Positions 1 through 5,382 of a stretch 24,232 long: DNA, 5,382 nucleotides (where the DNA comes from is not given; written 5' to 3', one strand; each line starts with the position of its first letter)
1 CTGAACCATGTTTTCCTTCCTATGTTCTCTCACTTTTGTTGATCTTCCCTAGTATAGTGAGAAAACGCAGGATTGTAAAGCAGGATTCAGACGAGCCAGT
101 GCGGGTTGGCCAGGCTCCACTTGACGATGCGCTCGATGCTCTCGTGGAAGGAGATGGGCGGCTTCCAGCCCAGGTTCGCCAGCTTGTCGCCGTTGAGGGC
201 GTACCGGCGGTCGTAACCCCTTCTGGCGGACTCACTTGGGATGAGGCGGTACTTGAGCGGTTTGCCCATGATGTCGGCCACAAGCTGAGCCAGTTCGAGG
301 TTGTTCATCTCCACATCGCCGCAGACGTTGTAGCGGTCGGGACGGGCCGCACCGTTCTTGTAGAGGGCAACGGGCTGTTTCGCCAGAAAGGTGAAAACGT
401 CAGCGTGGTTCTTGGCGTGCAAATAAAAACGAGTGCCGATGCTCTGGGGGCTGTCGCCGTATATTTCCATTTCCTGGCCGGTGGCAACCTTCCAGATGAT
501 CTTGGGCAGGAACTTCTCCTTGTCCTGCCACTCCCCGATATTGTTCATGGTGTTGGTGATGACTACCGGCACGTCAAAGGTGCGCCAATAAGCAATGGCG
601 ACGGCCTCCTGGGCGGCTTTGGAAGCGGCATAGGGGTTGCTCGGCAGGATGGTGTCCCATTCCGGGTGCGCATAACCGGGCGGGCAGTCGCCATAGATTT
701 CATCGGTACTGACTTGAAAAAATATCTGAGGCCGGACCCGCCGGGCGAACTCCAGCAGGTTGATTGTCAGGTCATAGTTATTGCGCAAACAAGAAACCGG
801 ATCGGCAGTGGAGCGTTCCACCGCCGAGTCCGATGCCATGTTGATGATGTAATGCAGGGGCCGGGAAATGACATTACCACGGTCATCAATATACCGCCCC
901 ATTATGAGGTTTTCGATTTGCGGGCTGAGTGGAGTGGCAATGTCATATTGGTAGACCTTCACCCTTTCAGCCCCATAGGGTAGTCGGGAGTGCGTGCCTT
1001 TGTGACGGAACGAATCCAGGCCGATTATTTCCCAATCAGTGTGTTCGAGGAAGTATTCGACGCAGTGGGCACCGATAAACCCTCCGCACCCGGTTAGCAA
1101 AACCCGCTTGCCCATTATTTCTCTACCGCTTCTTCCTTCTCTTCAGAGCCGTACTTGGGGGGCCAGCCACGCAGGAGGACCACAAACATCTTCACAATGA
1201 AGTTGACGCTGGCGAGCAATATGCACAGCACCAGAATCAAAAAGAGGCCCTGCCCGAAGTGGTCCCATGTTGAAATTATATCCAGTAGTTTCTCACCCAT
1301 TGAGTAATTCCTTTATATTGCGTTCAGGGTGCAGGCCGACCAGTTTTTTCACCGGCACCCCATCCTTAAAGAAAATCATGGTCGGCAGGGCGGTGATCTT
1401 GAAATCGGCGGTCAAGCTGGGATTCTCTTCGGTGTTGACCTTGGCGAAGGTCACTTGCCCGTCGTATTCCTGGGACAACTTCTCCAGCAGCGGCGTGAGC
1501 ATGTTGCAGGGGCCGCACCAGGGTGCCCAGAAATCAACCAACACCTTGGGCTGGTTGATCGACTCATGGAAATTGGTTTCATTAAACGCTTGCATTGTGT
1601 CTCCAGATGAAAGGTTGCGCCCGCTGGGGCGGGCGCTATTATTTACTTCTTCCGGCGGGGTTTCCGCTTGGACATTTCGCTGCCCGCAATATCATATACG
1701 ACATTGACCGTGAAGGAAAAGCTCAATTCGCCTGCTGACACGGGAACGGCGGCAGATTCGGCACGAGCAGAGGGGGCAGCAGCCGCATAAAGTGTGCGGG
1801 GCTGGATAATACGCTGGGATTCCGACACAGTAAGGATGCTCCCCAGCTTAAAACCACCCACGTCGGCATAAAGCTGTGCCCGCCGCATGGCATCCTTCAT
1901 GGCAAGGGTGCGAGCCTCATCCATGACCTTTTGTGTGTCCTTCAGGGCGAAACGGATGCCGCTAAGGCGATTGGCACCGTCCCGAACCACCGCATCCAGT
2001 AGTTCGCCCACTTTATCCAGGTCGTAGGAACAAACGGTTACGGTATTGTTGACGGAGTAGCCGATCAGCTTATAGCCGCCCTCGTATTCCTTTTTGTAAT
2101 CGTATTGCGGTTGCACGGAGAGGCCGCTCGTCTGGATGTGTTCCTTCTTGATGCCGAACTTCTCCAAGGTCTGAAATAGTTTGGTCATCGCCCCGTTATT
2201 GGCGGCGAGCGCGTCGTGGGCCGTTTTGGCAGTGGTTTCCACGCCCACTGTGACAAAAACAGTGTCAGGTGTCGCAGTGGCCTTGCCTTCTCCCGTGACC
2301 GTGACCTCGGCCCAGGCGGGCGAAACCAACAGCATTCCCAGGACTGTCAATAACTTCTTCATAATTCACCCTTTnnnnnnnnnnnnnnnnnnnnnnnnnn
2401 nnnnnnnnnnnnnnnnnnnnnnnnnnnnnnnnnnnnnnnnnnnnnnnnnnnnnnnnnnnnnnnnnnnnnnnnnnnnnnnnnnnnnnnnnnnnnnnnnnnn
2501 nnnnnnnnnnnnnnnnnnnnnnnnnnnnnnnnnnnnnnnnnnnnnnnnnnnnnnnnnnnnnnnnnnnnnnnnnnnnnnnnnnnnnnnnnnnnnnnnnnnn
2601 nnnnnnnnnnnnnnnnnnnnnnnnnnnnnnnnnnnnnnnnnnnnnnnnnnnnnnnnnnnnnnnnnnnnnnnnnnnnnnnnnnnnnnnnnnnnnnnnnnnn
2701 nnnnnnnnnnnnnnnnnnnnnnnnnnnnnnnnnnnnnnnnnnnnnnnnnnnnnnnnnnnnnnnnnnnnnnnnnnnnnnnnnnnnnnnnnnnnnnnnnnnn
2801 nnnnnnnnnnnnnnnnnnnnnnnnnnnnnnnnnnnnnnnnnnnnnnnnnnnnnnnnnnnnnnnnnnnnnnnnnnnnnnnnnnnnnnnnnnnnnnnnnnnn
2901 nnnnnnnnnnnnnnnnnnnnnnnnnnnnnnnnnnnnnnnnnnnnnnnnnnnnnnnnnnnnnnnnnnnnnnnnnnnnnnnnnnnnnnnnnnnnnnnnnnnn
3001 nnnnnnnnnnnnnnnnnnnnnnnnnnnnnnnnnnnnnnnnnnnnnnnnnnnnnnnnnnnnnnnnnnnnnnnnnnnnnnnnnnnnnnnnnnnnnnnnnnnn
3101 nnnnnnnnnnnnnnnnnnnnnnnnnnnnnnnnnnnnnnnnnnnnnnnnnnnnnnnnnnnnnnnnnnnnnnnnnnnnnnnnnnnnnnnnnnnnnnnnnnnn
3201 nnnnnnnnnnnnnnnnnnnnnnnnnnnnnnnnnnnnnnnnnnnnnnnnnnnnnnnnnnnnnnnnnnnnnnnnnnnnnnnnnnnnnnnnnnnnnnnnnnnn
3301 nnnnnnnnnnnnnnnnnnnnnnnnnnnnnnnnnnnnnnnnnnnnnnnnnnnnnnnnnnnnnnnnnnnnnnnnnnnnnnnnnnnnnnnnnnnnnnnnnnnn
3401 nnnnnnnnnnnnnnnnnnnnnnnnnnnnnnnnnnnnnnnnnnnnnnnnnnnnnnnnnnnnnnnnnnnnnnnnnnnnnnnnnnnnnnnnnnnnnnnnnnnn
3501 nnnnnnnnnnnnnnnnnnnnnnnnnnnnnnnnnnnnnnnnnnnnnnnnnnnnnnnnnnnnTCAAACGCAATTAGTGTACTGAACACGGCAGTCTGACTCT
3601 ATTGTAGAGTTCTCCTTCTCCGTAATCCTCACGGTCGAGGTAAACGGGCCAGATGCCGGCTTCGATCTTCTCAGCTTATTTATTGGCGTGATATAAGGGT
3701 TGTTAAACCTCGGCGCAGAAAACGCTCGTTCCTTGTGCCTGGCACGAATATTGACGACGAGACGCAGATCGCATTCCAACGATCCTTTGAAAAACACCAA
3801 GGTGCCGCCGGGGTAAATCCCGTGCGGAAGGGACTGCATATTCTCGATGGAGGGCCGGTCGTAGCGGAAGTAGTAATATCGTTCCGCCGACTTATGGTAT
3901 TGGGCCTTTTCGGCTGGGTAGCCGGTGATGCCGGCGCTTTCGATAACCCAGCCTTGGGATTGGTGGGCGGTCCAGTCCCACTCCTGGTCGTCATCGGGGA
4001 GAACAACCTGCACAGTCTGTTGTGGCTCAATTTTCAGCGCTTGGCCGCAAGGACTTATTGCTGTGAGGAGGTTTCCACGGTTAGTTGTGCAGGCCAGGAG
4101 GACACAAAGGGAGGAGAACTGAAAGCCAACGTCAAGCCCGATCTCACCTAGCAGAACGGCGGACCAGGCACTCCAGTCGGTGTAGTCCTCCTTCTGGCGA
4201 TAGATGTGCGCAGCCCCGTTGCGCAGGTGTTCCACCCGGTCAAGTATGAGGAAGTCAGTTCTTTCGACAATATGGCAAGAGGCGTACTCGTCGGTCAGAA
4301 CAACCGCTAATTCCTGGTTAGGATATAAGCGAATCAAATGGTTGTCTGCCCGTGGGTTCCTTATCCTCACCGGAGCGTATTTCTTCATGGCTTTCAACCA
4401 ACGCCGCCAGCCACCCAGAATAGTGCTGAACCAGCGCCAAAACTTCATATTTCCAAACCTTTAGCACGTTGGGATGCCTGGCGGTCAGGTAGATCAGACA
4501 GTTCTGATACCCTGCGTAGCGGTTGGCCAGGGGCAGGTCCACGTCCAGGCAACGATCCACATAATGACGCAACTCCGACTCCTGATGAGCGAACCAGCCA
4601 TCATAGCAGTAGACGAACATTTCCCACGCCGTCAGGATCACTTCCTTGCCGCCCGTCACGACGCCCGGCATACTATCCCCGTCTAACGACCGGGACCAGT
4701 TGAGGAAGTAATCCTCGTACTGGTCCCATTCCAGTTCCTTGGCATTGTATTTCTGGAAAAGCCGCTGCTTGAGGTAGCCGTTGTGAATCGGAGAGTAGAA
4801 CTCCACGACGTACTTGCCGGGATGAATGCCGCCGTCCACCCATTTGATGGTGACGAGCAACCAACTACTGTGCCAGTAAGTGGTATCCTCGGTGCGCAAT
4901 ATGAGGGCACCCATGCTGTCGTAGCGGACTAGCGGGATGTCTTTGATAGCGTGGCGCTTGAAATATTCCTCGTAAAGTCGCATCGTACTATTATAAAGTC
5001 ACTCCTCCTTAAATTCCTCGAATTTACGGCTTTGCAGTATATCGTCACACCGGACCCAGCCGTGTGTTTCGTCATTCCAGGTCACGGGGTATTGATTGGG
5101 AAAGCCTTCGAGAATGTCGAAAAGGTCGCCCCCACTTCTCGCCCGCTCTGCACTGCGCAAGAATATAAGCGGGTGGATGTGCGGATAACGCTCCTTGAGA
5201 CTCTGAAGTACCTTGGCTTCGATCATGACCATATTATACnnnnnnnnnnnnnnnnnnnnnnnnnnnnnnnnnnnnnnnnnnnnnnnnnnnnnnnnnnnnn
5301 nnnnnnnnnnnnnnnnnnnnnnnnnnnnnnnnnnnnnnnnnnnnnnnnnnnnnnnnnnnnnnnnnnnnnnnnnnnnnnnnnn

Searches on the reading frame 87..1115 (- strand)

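Call 5: search_protein_families(library=phrogs, proteins=[window:87-1115:-], max_evalue=0.01)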
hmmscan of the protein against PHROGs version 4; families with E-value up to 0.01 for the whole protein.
window:87-1115:- (342 aa): 1 family
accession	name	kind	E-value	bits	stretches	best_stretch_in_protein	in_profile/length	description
phrog_540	-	DNA, RNA and nucleotide metabolism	1.2e-67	229.9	1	1-341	291-601/715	nucleotide-sugar epimerase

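Call 6: search_protein_families(library=pfam, proteins=[window:87-1115:-], max_evalue=0.01)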
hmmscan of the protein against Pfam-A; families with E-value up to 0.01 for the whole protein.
window:87-1115:- (342 aa): 3 families
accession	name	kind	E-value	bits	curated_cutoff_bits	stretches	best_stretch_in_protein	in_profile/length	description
PF01370.27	Epimerase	-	3.9e-36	125.1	20.9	1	5-264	1-239/240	NAD dependent epimerase/dehydratase family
PF16363.11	GDP_Man_Dehyd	-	4.6e-36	125.4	27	1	6-329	1-331/332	GDP-mannose 4,6 dehydratase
PF07993.18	NAD_binding_4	-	0.0003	20.5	20.1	0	88-187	90-202/258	Male sterility protein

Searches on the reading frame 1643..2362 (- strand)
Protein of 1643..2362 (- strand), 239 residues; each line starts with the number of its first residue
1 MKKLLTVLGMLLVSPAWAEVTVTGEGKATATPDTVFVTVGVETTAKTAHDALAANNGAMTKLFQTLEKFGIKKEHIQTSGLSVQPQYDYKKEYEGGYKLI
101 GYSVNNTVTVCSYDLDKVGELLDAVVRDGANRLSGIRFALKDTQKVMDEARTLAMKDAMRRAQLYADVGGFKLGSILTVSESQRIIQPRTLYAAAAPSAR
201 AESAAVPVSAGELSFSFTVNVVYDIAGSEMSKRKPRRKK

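Call 5: search_protein_families(library=phrogs, proteins=[window:1643-2362:-], max_evalue=0.01)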
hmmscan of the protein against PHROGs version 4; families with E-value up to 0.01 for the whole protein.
window:1643-2362:- (239 aa): 1 family
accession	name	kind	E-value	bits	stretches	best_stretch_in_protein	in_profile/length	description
phrog_36144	-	unknown function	5.6e-39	135.2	1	18-225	51-260/262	-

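Call 6: search_protein_families(library=pfam, proteins=[window:1643-2362:-], max_evalue=0.01)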
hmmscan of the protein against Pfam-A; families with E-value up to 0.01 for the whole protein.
window:1643-2362:- (239 aa): 1 family
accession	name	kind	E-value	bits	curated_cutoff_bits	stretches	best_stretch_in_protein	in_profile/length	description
PF04402.19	SIMPL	-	1.2e-57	195.9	25.2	1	20-223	1-205/205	Protein of unknown function (DUF541)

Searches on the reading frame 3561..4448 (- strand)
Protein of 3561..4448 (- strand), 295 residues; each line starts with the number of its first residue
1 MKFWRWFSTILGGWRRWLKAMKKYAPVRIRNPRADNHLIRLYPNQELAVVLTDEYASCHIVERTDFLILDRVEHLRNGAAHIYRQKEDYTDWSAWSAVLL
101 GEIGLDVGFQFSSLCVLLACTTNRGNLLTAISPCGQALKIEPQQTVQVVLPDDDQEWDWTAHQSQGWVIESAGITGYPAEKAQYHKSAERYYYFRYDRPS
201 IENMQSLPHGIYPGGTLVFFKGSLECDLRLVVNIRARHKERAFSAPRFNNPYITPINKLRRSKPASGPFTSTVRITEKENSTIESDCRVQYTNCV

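Call 4: search_protein_families(library=pfam, proteins=[window:3561-4448:-], max_evalue=1)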
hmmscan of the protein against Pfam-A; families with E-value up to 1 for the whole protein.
window:3561-4448:- (295 aa): 0 families

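Call 5: search_protein_families(library=phrogs, proteins=[window:3561-4448:-], max_evalue=0.01)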
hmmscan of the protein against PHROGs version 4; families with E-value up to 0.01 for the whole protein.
window:3561-4448:- (295 aa): 0 families

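Call 27: search_protein_families(library=ncbifam, proteins=[window:3561-4448:-], max_evalue=0.1)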
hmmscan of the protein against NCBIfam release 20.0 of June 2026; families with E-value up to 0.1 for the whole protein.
window:3561-4448:- (295 aa): 0 families

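Call 61: search_solved_structures(query=A5, max_evalue=5)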
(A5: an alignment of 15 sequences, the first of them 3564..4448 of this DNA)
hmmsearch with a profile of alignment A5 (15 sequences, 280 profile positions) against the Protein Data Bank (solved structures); distinct sequences matched with E-value up to 5: 0.

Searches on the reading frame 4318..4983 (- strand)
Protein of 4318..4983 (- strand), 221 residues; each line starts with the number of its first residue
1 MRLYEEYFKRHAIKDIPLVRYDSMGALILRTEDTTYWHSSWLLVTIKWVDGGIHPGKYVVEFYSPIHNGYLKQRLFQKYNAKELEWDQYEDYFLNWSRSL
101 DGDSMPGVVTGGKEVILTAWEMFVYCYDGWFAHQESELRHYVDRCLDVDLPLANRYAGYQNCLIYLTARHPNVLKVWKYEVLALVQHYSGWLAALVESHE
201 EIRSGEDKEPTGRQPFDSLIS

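Call 4: search_protein_families(library=pfam, proteins=[window:4318-4983:-], max_evalue=1)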
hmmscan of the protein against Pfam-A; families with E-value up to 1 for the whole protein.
window:4318-4983:- (221 aa): 0 families

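Call 5: search_protein_families(library=phrogs, proteins=[window:4318-4983:-], max_evalue=0.01)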
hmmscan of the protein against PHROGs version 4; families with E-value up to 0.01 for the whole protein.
window:4318-4983:- (221 aa): 0 families

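Call 27: search_protein_families(library=ncbifam, proteins=[window:4318-4983:-], max_evalue=0.1)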
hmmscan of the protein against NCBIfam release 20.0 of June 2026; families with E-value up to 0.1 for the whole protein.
window:4318-4983:- (221 aa): 1 family
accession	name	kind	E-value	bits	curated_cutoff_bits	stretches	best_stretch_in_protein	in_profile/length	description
TIGR04492.1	VioB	equivalog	0.033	12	1250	1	2-43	359-400/1003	iminophenyl-pyruvate dimer synthase VioB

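Call 59: search_solved_structures(query=A3, max_evalue=5)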
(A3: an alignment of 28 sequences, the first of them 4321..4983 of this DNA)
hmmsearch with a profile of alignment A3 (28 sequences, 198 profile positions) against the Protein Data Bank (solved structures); distinct sequences matched with E-value up to 5: 1.
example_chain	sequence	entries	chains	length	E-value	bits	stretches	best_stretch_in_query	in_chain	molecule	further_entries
9qu1_A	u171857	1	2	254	1.2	12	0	128-161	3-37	Ral GTPase-activating protein subunit alpha-2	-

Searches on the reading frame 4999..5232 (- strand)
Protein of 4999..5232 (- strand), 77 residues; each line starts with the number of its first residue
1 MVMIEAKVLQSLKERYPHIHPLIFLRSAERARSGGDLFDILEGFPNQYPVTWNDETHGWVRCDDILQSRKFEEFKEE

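Call 4: search_protein_families(library=pfam, proteins=[window:4999-5232:-], max_evalue=1)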
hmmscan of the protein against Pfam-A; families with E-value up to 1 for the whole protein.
window:4999-5232:- (77 aa): 0 families

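Call 5: search_protein_families(library=phrogs, proteins=[window:4999-5232:-], max_evalue=0.01)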
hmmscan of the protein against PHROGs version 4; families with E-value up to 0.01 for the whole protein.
window:4999-5232:- (77 aa): 0 families

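Call 27: search_protein_families(library=ncbifam, proteins=[window:4999-5232:-], max_evalue=0.1)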
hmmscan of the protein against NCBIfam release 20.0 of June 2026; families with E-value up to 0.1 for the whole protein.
window:4999-5232:- (77 aa): 0 families

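Call 58: search_solved_structures(query=A2, max_evalue=5)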
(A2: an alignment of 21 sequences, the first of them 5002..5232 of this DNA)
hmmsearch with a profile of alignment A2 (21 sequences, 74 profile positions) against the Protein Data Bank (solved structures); distinct sequences matched with E-value up to 5: 11.
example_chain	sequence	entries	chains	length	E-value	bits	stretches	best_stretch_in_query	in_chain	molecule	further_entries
5ofq_A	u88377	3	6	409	0.11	15.6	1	12-61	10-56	Cytochrome P450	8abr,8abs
3smt_A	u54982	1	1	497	0.71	13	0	45-63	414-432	Histone-lysine N-methyltransferase setd3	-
6jat_A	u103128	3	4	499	0.72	13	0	45-63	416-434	Histone-lysine N-methyltransferase setd3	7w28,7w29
6ict_A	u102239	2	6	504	0.74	12.9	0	45-63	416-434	Histone-lysine N-methyltransferase setd3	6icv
6wk1_A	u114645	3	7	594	1.1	12.4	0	45-63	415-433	Actin-histidine N-methyltransferase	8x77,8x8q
6v63_A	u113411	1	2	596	1.1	12.4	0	45-63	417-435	Actin-histidine N-methyltransferase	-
7lms_A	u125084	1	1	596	1.1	12.4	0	45-63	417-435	Actin-histidine N-methyltransferase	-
6mbj_A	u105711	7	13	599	1.1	12.3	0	45-63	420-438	Histone-lysine N-methyltransferase setd3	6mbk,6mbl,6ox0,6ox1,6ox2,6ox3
6wk2_A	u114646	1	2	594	1.1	12.3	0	45-63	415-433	Actin-histidine N-methyltransferase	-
6ox4_A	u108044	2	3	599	1.2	12.3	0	45-63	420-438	Actin-histidine N-methyltransferase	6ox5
6v62_A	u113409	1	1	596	1.2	12.3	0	45-63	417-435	Actin-histidine N-methyltransferase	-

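Call 63: find_homologous_proteins(query=window:5002-5232:-)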
Query window:5002-5232:- (77 aa): 4 proteins with E <= 0.001 among 4 candidates.
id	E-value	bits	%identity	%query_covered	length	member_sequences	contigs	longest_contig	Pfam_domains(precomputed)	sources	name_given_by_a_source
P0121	2.4e-46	173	100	100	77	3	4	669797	-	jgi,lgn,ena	jgi:hypothetical protein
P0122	4.8e-38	146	83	100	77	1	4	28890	-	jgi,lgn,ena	-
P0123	1.3e-24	104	64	94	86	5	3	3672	-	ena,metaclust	metaclust:\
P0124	2.1e-23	100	61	92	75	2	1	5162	-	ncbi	-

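Call 64: find_homologous_proteins(query=A2)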
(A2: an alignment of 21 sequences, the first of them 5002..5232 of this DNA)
Query A2 (21 sequences) (77 aa, profile of the alignment): 491 proteins with E <= 0.001 among 733 candidates; the best 120 are listed.
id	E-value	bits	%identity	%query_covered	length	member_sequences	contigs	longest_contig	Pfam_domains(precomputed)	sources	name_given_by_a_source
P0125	1.5e-31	126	53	95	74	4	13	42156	-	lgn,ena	-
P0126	2.1e-31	125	46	90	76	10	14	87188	-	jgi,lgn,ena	-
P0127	3.0e-31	125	41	90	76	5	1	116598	-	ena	-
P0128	4.5e-31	124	48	90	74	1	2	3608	-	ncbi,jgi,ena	jgi:hypothetical protein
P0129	8.6e-31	123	46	90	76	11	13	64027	-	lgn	-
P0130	9.0e-31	123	57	90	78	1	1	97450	-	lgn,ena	-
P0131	1.0e-30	123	52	90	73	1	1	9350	-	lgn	-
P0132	1.2e-30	123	53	91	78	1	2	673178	-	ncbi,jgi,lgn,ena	jgi:hypothetical protein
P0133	1.5e-30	123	44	81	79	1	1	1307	-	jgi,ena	jgi:hypothetical protein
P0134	1.6e-30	123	49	90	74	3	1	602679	-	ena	-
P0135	1.7e-30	122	49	90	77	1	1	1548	-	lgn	-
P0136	3.0e-30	122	51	95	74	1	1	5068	-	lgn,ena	-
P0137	3.1e-30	122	43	90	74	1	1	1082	-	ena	-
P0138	3.5e-30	121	55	90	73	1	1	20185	-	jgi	-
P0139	3.8e-30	121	49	90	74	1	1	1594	-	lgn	-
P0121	5.0e-27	111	100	100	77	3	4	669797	-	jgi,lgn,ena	jgi:hypothetical protein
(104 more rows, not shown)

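Call 67: find_encoding_contigs(protein=P0121, flank=3000, max_places=3)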
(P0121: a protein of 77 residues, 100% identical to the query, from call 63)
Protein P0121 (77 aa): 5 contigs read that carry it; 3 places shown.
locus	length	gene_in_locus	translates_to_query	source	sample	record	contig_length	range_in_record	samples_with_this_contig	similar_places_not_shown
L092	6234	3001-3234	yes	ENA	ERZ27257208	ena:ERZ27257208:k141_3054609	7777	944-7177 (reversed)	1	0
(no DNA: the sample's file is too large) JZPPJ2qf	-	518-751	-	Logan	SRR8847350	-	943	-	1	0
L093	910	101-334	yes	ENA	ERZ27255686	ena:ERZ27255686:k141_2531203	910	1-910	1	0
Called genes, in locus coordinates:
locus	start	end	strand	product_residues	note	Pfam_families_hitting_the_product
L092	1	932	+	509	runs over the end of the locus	?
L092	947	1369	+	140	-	-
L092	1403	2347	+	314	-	PF12224:Amidoligase_2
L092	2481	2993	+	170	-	PF04542:Sigma70_r2, PF04545:Sigma70_r4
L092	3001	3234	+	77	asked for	-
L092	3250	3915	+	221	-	-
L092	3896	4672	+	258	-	-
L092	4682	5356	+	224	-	-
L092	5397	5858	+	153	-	PF00583:Acetyltransf_1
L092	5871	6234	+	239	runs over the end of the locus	PF04402:SIMPL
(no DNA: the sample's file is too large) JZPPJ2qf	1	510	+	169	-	?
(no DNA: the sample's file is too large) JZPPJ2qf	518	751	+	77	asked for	-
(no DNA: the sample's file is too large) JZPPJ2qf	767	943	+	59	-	?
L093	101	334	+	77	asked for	-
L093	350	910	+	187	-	?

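Call 68: predict_structure(alignment_id=A6)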
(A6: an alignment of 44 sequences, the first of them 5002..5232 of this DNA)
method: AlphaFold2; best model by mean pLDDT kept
length: 77 residues; sequences in the alignment: 44
mean_pLDDT: 86.5   pTM: 0.70
mean pLDDT of the five models: 86.5, 85.6, 84.8, 84.7, 84.0
residues with pLDDT >= 90: 56; 70-90: 6; 50-70: 13; < 50: 2
segments of 3 or more residues with pLDDT < 50: none
pLDDT, mean of each block of 10 residues (from residue 1): 83 96 95 95 93 95 69 57
secondary structure, 60 per line:
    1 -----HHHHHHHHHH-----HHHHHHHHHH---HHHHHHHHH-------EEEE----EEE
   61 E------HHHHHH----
elements in order: H6-15 H21-30 H34-42 E50-53 E58-61 H68-73
